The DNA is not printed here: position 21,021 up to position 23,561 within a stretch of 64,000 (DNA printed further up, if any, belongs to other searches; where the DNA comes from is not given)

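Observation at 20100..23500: Low-GC island with a B12-binding radical SAM / SPASM-like enzyme and an adjacent small ORF: candidate peptide-modification (RiPP-like) cassette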

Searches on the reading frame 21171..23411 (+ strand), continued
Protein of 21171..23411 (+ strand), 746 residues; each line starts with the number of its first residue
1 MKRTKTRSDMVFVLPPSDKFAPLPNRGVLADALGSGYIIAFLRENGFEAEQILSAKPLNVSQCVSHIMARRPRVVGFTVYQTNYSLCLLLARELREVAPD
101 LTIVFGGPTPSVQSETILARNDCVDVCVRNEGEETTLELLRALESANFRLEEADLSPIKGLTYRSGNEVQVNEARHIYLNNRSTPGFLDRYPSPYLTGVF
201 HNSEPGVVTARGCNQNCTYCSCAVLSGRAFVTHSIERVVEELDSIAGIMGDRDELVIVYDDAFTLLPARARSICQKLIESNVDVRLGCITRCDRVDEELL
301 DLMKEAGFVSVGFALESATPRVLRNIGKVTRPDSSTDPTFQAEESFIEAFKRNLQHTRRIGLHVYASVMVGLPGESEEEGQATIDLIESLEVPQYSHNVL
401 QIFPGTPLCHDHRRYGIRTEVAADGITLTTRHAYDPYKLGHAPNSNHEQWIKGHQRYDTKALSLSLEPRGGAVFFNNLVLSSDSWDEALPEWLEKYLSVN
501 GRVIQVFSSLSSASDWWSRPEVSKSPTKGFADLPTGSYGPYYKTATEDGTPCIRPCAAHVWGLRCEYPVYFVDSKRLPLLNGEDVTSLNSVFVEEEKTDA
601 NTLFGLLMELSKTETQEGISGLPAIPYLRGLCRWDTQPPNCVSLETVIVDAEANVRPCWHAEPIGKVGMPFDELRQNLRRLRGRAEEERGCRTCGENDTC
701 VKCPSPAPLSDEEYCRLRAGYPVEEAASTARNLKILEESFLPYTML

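Call 15: find_encoding_contigs(protein=P0047, flank=8000, max_places=3)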
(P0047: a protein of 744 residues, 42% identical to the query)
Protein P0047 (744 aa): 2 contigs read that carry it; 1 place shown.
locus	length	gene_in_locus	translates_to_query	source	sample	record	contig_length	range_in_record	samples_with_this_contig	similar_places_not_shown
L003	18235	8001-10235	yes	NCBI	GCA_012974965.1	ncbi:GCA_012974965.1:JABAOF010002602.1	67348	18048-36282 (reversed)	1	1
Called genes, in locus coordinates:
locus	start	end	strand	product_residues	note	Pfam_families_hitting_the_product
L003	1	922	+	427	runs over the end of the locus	PF13489:Methyltransf_23, PF01209:Ubie_methyltran, PF02390:Methyltransf_4, PF08003:Methyltransf_9 (weak), PF13847:Methyltransf_31, PF08241:Methyltransf_11, PF08242:Methyltransf_12, PF13649:Methyltransf_25, +1 more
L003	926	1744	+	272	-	-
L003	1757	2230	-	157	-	-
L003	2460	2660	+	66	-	PF28317:Lant_leader_dom (weak)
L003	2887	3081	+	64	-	-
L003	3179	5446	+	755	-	PF02310:B12-binding, PF04055:Radical_SAM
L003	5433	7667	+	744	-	PF02310:B12-binding, PF04055:Radical_SAM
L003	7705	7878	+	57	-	-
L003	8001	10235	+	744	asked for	PF02310:B12-binding, PF04055:Radical_SAM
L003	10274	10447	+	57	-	-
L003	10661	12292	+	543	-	PF00884:Sulfatase (faint), PF01663:Phosphodiest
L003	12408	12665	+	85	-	PF28317:Lant_leader_dom (faint)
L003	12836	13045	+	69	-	-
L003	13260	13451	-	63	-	PF28317:Lant_leader_dom (weak)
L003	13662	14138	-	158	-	PF12641:Flavodoxin_3 (weak), PF12724:Flavodoxin_5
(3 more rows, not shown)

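Call 26: find_related_loci(query=A1, collection=genome_contigs, flank=6000)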
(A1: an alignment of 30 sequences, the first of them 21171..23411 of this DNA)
Query A1 (746 aa) in genome_contigs; peptide patterns used: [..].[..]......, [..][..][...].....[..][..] (x = any residue, [..] = any of these).
105 stretches matched a pattern; 57 encode a relative of the query (tblastn E <= 1e-3); 56 distinct loci.
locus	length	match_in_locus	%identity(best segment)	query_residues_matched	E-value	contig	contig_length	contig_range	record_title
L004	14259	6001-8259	41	10-737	0e+0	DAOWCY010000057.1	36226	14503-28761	MAG TPA_asm: Candidatus Aminicenantes bacterium isolate CSMAG_1899 CSMAG_1899_k141_3995319_length_36226_cov_13.9777, who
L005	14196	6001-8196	42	10-737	1e-180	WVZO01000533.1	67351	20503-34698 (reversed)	MAG: Candidatus Aminicenantes bacterium isolate CS4-C025 C_merged_R1_(paired)_contig_18275, whole genome shotgun sequenc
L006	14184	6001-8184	40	18-738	1e-174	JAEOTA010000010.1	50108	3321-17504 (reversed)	MAG: Promethearchaeota archaeon isolate YT1_007 k127_4057363, whole genome shotgun sequence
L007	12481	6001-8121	39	33-738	3e-174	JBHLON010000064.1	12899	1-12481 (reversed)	MAG: Promethearchaeota archaeon isolate DZ3M.354 DZ3M.354@16222, whole genome shotgun sequence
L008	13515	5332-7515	40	18-738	5e-174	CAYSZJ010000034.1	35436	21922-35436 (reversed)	MAG TPA_asm: uncultured archaeon isolate SRP239594_co1_24 genome assembly, contig: NODE_266_length_35436_cov_36.019332,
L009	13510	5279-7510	39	5-738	3e-172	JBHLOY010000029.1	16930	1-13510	MAG: Promethearchaeota archaeon isolate DZ3S.305 DZ3S.305@10108, whole genome shotgun sequence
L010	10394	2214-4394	38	18-737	1e-171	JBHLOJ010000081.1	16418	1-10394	MAG: Promethearchaeota archaeon isolate DZ3M.322 DZ3M.322@11198, whole genome shotgun sequence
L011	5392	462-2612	38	33-746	5e-174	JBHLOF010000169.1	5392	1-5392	MAG: Promethearchaeota archaeon isolate DZ3M.28 DZ3M.28@64793, whole genome shotgun sequence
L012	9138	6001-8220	39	4-746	5e-170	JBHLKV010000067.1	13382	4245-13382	MAG: Candidatus Hodarchaeota archaeon isolate DZ1M.223 DZ1M.223@18286, whole genome shotgun sequence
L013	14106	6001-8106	39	33-738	1e-168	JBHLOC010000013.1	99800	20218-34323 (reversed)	MAG: Promethearchaeota archaeon isolate DZ3M.111 DZ3M.111@425, whole genome shotgun sequence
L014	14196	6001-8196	39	16-746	1e-165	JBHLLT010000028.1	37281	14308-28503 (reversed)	MAG: Promethearchaeota archaeon isolate DZ1S.179 DZ1S.179@1919, whole genome shotgun sequence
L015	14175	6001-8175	37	10-727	8e-165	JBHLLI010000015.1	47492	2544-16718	MAG: Candidatus Hermodarchaeota archaeon isolate DZ1M.434 DZ1M.434@2087, whole genome shotgun sequence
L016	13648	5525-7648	38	33-738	2e-164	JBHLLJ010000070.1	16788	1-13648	MAG: Candidatus Hermodarchaeota archaeon isolate DZ1M.436 DZ1M.436@12619, whole genome shotgun sequence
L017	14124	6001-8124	38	33-738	1e-163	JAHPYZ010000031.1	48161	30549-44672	MAG: Promethearchaeota archaeon isolate LW30_13 NODE_148_length_48161_cov_6.861535, whole genome shotgun sequence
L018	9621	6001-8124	38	33-738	4e-163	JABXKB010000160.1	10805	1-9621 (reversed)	MAG: Promethearchaeota archaeon isolate Hel_238_bin13 contig-145_13617, whole genome shotgun sequence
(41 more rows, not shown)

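Call 33: search_solved_structures(query=A1, max_evalue=0.01)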
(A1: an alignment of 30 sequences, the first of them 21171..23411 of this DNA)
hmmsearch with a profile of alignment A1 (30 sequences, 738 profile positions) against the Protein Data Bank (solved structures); distinct sequences matched with E-value up to 0.01: 5.
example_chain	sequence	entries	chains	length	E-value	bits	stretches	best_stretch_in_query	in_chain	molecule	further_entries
6fd2_B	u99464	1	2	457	2e-15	59.1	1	202-409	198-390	Putative apramycin biosynthetic oxidoreductase 4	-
9n1b_A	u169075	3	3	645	5.5e-13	51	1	91-278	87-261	Radical SAM protein | Radical SAM enzyme CysS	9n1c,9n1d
5ul2_A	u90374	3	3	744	3.9e-12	48.2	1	29-294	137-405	OxsB protein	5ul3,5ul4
7kdx_A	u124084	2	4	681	7.5e-11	44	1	58-274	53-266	Methyltransferase TokK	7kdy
9ccb_A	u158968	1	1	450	2.4e-09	39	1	102-410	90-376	Radical SAM core domain-containing protein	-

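Call 34: find_encoding_contigs(protein=P0001, flank=10000, max_places=3)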
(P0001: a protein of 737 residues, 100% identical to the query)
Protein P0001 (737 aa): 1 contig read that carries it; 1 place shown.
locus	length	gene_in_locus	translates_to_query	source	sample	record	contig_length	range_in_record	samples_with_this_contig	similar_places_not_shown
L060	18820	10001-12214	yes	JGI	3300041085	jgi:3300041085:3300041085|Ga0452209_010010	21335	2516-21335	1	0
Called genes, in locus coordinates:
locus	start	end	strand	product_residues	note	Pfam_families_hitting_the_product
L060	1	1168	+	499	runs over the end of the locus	PF02952:Fucose_iso_C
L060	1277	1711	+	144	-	PF00903:Glyoxalase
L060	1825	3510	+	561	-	PF00370:FGGY_N, PF02782:FGGY_C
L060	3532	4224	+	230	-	PF00596:Aldolase_II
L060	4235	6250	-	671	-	PF02449:Glyco_hydro_42, PF02836:Glyco_hydro_2_C (weak), PF08532:Glyco_hydro_42M, PF08533:Glyco_hydro_42C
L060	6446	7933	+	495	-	PF00370:FGGY_N, PF02782:FGGY_C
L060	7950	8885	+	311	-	PF01116:F_bP_aldolase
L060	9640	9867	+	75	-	-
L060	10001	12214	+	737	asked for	PF02310:B12-binding, PF04055:Radical_SAM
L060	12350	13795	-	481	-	PF02056:Glyco_hydro_4, PF11975:Glyco_hydro_4C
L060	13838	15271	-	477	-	PF06253:MTTB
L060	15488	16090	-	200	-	PF00300:His_Phos_1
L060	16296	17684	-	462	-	PF01565:FAD_binding_4, PF08031:BBE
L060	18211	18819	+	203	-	?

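Call 35: find_encoding_contigs(protein=P0015, flank=10000, max_places=2)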
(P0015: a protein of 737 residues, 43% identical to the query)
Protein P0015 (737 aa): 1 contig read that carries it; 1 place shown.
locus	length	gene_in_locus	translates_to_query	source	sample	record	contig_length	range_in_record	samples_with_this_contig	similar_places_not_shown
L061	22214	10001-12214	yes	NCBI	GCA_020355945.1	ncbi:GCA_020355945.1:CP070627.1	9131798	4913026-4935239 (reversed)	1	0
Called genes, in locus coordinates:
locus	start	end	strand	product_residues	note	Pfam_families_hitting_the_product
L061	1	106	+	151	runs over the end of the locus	-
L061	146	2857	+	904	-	PF17791:MG3 (faint), PF01835:MG2, PF07703:A2M_BRD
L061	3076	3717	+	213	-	PF00829:Ribosomal_L21p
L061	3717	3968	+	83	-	PF01016:Ribosomal_L27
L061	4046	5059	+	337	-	PF01018:GTP1_OBG, PF01926:MMR_HSR1, PF02421:FeoB_N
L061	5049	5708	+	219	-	PF01467:CTP_transf_like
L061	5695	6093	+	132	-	PF02410:RsfS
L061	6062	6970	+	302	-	PF00158:Sigma54_activat, PF14532:Sigma54_activ_2, PF25601:AAA_lid_14, PF02954:HTH_8 (weak)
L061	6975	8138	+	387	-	PF00266:Aminotran_5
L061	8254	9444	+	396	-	PF22025:ThiI_fer, PF02926:THUMP, PF02568:ThiI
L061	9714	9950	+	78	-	-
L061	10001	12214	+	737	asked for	PF02310:B12-binding, PF04055:Radical_SAM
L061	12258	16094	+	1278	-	PF08450:SGL (faint), PF23748:Beta-prop_LRRK2 (faint), PF07494:Reg_prop (weak), PF07495:Y_Y_Y, PF00989:PAS, PF13426:PAS_9 (faint), PF02518:HATPase_c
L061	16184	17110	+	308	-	PF04015:DUF362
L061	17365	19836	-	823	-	PF17874:TPR_MalT (weak), PF13424:TPR_12 (weak), PF17874:TPR_MalT (weak), PF13424:TPR_12, PF13424:TPR_12, PF00989:PAS, PF08447:PAS_3, PF02518:HATPase_c, +8 more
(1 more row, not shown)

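Call 36: find_encoding_contigs(protein=P0101, flank=8000, max_places=2)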
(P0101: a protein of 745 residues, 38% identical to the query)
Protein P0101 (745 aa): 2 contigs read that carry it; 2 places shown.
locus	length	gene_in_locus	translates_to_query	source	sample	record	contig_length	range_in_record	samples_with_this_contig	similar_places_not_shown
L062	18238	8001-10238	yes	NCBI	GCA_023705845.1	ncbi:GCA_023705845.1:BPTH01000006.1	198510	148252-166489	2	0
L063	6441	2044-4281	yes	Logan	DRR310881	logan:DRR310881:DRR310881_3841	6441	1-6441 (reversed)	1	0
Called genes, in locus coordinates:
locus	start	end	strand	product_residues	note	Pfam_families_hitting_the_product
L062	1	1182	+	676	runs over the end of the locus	PF00515:TPR_1 (faint), PF10602:RPN7 (faint), PF13181:TPR_8 (faint), PF13374:TPR_10 (faint), PF17874:TPR_MalT (faint), PF13424:TPR_12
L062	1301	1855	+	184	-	PF00025:Arf, PF00071:Ras, PF04670:Gtr1_RagA (weak), PF08477:Roc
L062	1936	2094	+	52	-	-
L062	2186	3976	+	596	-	PF08439:Peptidase_M3_N, PF01432:Peptidase_M3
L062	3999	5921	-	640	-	PF13601:HTH_34 (faint), PF14947:HTH_45 (faint), PF25213:HVO_A0261_N (faint), PF12569:NatA_aux_su (faint), PF00515:TPR_1 (faint), PF07719:TPR_2 (faint), PF13174:TPR_6 (faint), PF21033:RMD1-3 (weak), +6 more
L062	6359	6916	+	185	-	PF00025:Arf, PF00071:Ras, PF04670:Gtr1_RagA (weak), PF08477:Roc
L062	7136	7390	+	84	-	-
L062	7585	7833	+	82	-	-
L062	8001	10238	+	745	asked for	PF02310:B12-binding, PF04055:Radical_SAM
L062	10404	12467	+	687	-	PF07719:TPR_2 (faint), PF13176:TPR_7 (faint), PF13374:TPR_10 (faint), PF28559:TPR_SusR (faint), PF13181:TPR_8 (faint), PF00515:TPR_1 (faint), PF13424:TPR_12, PF17874:TPR_MalT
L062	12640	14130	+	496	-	PF11794:HpaB_N, PF03241:HpaB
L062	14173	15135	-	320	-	-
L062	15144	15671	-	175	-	PF00025:Arf, PF00071:Ras, PF04670:Gtr1_RagA (weak), PF08477:Roc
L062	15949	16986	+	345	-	-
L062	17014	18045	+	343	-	-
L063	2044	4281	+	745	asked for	PF02310:B12-binding, PF04055:Radical_SAM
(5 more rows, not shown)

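Call 44: predict_structure(alignment_id=A1)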
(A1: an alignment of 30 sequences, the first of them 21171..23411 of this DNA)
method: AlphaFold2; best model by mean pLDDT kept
length: 746 residues; sequences in the alignment: 30
mean_pLDDT: 86.0   pTM: 0.88
mean pLDDT of the five models: 86.0, 84.9, 81.7, 80.3, 79.8
residues with pLDDT >= 90: 368; 70-90: 299; 50-70: 55; < 50: 24
segments of 3 or more residues with pLDDT < 50: 1-4, 20-25, 523-529, 742-746
pLDDT, mean of each block of 10 residues (from residue 1): 62 79 54 93 97 89 95 95 90 96 95 94 94 96 96 96 93 92 92 95 88 81 79 95 93 83 81 97 91 91 96 93 90 88 95 95 92 94 95 90 86 90 82 89 85 84 74 86 89 91 93 82 46 78 90 85 80 81 62 91 87 63 71 81 90 93 95 94 88 68 87 86 82 64 36
secondary structure, 60 per line:
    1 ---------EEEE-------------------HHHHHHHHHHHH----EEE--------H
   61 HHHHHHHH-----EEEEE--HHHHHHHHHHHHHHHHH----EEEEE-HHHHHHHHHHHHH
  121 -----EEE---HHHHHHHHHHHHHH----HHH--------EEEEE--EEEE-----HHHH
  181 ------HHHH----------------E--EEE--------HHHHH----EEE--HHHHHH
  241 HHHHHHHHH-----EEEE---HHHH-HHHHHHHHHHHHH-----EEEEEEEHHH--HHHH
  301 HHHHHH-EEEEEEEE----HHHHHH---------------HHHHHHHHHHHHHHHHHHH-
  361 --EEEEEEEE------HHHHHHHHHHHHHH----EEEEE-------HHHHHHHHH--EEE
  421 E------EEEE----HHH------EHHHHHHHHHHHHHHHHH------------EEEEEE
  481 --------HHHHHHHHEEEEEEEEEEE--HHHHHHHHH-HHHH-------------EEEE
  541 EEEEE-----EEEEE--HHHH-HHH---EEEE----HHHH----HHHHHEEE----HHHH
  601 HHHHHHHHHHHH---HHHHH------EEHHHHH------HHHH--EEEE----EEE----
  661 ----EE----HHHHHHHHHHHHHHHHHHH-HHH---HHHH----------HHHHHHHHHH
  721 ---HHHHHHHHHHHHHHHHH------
elements in order (helices of 4 or more, strands of 3 or more residues): E10-13 H33-44 E49-51 H60-68 E74-78 H81-97 E102-106 H108-120 E126-128 H132-145 E161-165 E168-171 H177-180 H187-190 E210-212 H221-225 E230-232 H235-249 E255-258 H262-265 H267-279 E285-291 H297-306 E308-315 H320-325 H341-359 E363-370 H377-390 E395-399 H407-415 E418-421 E428-431 H446-462 E475-480 H489-496 E497-507 H510-518 H520-523 E537-545 E551-555 H558-561 E569-572 H577-580 H585-589 E590-592 H597-612 H616-620 H629-633 H640-643 E646-649 E654-656 H671-689 H697-700 H711-720 H724-740

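Call 73: find_related_loci(query=A5, collection=metagenome_contigs, flank=4000)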
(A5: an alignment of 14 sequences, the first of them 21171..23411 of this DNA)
Query A5 (746 aa) in metagenome_contigs; peptide patterns used: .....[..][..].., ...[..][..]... (x = any residue, [..] = any of these).
116 stretches matched a pattern; 41 encode a relative of the query (tblastn E <= 1e-3); 40 distinct loci.
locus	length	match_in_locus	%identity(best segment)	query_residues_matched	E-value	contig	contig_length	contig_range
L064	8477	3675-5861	43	10-738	0e+0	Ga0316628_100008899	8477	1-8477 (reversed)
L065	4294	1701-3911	43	3-737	0e+0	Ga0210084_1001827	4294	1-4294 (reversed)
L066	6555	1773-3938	41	5-738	0e+0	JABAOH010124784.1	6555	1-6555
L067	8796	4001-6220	40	1-737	0e+0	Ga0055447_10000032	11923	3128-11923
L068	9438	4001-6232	41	4-738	0e+0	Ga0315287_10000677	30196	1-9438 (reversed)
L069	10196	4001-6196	42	10-737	0e+0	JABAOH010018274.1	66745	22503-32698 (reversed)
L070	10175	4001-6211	40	3-735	3e-178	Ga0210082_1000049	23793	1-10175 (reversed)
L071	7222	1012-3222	39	9-746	9e-174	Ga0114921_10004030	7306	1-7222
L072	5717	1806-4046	38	10-718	1e-172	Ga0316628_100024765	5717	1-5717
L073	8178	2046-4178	38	33-741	2e-169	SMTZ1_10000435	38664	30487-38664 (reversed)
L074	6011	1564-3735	38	7-718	3e-169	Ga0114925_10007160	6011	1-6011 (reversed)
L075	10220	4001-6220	37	8-742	9e-167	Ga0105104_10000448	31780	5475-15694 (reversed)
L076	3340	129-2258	38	31-738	2e-175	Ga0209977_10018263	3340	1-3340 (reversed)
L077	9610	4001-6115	40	33-735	9e-167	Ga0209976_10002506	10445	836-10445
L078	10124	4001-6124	38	33-738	4e-162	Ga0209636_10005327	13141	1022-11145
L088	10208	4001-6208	36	2-738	6e-142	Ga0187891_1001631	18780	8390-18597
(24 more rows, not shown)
